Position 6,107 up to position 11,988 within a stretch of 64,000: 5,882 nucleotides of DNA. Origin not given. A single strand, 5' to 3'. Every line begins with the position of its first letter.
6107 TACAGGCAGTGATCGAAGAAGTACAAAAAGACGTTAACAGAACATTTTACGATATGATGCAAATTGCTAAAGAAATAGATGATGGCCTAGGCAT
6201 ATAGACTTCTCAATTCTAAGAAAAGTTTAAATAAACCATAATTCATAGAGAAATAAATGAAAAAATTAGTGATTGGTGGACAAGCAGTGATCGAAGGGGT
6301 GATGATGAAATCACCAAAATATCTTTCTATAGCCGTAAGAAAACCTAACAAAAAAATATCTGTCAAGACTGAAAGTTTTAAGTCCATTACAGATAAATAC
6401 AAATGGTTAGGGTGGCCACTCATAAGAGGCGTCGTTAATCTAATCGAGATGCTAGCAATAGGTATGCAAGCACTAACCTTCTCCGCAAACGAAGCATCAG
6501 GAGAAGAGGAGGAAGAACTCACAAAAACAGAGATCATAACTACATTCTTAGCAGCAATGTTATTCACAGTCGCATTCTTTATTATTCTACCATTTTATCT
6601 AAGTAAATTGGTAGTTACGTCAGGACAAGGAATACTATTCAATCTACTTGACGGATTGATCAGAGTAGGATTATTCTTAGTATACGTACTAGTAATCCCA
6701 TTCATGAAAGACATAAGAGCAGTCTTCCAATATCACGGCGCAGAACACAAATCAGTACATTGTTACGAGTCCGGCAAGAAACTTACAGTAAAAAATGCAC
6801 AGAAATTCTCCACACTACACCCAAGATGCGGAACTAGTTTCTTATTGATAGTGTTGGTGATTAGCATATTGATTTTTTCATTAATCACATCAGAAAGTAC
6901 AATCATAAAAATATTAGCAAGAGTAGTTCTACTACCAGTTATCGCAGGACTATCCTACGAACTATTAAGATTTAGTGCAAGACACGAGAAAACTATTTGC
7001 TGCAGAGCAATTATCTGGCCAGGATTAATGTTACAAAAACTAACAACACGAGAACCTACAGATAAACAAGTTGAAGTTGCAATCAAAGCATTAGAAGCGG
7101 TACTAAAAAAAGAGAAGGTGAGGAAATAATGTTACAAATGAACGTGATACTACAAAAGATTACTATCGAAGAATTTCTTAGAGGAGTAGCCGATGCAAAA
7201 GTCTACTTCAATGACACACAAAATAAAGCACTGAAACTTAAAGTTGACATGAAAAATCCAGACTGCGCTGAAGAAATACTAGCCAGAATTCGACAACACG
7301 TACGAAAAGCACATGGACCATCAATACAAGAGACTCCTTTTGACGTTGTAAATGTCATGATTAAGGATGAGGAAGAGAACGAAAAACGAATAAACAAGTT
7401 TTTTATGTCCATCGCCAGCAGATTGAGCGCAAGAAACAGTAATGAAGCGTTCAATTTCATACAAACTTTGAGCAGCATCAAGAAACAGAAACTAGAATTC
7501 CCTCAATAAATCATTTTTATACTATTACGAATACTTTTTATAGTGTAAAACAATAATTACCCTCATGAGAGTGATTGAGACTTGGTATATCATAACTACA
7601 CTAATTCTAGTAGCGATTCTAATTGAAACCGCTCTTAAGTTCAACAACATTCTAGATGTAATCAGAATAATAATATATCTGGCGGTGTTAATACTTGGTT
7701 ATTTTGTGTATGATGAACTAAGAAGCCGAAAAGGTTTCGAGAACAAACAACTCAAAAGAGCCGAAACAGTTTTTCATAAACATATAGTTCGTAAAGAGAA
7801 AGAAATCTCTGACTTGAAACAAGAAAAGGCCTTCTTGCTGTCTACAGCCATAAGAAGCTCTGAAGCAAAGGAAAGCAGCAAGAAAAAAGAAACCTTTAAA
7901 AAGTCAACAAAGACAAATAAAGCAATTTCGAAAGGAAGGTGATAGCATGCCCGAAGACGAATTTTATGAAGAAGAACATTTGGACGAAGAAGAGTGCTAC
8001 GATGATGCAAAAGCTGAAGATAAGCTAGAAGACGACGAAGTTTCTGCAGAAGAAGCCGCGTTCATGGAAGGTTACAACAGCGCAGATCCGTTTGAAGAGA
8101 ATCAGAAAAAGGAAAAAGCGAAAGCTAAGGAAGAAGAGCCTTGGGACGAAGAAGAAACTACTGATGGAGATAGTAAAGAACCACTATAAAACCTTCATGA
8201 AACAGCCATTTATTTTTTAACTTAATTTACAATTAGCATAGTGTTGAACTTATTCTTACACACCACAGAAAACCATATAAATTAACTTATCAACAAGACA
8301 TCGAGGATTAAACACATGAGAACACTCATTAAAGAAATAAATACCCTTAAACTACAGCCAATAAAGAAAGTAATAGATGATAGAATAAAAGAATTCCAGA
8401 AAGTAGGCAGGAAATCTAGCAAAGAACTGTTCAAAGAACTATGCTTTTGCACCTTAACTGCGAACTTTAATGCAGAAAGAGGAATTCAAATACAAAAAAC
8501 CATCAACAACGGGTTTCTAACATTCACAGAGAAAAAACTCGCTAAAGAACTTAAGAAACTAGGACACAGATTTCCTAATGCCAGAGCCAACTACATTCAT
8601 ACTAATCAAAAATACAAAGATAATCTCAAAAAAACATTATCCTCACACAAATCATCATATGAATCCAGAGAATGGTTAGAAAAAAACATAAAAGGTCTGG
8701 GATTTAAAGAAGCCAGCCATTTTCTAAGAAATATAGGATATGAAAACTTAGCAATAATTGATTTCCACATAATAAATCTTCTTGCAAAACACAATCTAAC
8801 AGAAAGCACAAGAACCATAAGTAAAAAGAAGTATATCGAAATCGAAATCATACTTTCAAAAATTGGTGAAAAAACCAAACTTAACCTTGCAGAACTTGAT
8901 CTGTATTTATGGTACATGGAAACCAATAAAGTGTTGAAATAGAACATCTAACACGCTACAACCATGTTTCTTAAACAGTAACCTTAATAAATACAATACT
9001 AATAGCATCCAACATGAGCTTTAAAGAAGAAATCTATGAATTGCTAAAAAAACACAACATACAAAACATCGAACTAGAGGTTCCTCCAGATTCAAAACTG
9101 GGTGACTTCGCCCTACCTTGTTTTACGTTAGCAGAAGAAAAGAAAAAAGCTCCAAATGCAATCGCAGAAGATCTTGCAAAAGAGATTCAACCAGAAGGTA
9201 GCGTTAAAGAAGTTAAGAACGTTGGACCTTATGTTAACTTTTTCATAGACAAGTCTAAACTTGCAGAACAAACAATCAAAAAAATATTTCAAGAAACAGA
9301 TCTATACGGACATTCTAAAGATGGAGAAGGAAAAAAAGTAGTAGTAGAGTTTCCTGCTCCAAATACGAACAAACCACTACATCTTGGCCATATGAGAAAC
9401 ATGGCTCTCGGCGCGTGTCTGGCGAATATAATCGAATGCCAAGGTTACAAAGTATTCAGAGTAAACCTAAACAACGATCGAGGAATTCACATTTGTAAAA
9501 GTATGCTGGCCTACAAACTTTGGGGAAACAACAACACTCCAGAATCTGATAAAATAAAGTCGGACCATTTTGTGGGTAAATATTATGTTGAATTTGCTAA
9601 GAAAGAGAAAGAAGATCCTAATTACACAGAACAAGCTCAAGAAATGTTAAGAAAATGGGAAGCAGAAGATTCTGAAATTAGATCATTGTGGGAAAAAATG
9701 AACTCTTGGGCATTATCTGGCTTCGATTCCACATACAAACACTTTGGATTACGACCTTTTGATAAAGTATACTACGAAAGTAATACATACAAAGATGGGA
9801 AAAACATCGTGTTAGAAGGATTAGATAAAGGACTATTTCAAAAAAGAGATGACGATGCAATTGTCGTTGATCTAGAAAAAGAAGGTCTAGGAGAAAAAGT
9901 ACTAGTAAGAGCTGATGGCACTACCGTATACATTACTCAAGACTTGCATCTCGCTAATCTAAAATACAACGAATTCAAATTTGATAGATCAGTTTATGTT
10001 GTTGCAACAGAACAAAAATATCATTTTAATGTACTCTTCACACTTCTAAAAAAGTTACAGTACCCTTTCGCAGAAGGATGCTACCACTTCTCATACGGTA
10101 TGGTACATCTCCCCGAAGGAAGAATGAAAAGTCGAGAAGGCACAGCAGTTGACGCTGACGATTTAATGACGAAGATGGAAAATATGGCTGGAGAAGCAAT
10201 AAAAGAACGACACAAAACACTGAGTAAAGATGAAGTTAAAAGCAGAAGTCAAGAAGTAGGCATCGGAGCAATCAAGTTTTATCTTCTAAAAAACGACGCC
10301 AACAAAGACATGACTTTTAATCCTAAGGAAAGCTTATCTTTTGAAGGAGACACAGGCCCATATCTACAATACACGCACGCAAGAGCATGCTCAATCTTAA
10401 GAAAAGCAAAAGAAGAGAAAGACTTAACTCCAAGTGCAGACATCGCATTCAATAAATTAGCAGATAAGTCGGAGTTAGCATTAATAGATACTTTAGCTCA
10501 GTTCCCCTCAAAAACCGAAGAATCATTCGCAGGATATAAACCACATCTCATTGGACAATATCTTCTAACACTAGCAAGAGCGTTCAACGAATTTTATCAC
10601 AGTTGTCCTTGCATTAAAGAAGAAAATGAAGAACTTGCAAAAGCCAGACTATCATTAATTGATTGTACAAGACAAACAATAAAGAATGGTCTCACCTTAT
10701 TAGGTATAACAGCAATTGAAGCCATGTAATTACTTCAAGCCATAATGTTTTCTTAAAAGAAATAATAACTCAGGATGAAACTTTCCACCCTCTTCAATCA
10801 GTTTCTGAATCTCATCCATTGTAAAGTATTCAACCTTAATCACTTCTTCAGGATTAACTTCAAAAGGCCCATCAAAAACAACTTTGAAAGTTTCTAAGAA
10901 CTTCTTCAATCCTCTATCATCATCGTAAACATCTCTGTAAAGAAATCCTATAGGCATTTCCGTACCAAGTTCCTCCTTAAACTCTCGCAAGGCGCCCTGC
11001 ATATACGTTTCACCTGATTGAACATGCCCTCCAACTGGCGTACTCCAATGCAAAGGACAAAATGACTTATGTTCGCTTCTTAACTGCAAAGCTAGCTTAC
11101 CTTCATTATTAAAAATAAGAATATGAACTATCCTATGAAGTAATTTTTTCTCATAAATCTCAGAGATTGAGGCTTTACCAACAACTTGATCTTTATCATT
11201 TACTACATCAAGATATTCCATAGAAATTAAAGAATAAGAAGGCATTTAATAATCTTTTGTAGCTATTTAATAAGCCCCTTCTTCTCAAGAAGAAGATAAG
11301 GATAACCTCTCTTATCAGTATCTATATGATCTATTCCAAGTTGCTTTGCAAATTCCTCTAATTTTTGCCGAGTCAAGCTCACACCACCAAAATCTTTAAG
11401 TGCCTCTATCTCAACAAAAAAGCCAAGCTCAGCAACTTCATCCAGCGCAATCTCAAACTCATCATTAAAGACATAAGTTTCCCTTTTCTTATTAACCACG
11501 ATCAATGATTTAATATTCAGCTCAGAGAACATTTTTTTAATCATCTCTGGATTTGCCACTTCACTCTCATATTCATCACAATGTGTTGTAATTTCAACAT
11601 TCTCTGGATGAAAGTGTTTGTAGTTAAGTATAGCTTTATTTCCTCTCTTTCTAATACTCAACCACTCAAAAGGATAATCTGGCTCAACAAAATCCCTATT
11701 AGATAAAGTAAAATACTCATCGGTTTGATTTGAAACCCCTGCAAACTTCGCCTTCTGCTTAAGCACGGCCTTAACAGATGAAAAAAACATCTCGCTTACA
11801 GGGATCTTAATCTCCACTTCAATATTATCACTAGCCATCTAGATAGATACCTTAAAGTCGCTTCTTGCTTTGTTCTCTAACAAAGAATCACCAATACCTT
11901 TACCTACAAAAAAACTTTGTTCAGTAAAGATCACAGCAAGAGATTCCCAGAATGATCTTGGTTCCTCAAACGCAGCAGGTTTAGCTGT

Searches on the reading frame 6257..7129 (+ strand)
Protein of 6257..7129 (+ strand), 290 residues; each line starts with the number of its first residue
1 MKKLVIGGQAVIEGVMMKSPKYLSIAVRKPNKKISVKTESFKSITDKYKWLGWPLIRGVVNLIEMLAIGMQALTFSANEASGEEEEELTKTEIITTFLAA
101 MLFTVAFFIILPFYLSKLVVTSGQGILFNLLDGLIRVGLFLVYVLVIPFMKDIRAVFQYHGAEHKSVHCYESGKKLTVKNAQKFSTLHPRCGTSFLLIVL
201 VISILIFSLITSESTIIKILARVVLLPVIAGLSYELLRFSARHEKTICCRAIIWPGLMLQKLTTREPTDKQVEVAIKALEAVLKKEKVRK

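Call 12: search_protein_families(library=pfam, proteins=[window:6257-7129:+], max_evalue=0.001)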
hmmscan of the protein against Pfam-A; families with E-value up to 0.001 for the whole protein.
window:6257-7129:+ (290 aa): 1 family
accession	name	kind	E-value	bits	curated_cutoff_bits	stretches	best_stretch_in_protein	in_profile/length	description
PF07136.16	DUF1385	-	2.7e-90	302.1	22.1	1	53-284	1-226/227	Protein of unknown function (DUF1385)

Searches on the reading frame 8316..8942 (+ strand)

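Call 12: search_protein_families(library=pfam, proteins=[window:8316-8942:+], max_evalue=0.001)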
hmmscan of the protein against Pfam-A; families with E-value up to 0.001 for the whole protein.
window:8316-8942:+ (208 aa): 1 family
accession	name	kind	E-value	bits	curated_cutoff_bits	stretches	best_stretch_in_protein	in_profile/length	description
PF22175.2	Ogg-HhH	-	1.5e-59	200.9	27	1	20-188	1-172/173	8-oxoguanine DNA glycosylase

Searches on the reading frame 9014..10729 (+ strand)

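Call 12: search_protein_families(library=pfam, proteins=[window:9014-10729:+], max_evalue=0.001)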
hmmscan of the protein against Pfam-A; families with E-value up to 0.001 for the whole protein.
window:9014-10729:+ (571 aa): 3 families
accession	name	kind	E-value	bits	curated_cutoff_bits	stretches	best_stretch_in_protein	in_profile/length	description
PF00750.26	tRNA-synt_1d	-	3.8e-52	177.8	23.3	1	88-436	2-348/349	tRNA synthetases class I (R), catalytic domain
PF05746.21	DALR_1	-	4.4e-36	123.9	22.3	1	451-571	1-117/117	DALR anticodon binding domain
PF03485.21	Arg_tRNA_synt_N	-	2e-16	60.8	21.5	1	3-78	7-85/85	Arginyl tRNA synthetase N terminal domain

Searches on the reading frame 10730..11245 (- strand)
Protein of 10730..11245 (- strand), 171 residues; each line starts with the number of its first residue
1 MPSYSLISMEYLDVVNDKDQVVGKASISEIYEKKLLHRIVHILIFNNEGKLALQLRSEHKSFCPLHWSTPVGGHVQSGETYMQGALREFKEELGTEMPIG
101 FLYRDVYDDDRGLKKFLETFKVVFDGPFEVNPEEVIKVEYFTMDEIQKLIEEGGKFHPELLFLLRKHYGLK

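Call 12: search_protein_families(library=pfam, proteins=[window:10730-11245:-], max_evalue=0.001)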
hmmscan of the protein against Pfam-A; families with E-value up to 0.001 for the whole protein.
window:10730-11245:- (171 aa): 1 family
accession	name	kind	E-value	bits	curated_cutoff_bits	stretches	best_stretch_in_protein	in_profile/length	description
PF00293.34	NUDIX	-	7.5e-17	62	21.1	1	36-159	2-129/134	NUDIX domain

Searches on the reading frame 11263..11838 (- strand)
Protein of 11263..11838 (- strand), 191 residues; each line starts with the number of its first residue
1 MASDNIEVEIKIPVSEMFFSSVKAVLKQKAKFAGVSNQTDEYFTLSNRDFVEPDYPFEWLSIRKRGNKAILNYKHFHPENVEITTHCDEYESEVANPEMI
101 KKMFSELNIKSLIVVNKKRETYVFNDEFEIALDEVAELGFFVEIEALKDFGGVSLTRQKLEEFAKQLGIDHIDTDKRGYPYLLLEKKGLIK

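Call 13: search_protein_families(library=pfam, proteins=[window:11263-11838:-], max_evalue=0.001)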
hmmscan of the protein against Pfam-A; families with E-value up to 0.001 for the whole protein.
window:11263-11838:- (191 aa): 1 family
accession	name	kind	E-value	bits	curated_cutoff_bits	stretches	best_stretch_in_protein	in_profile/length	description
PF01928.26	CYTH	-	5.3e-20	72.4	23.2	1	5-179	1-179/179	CYTH domain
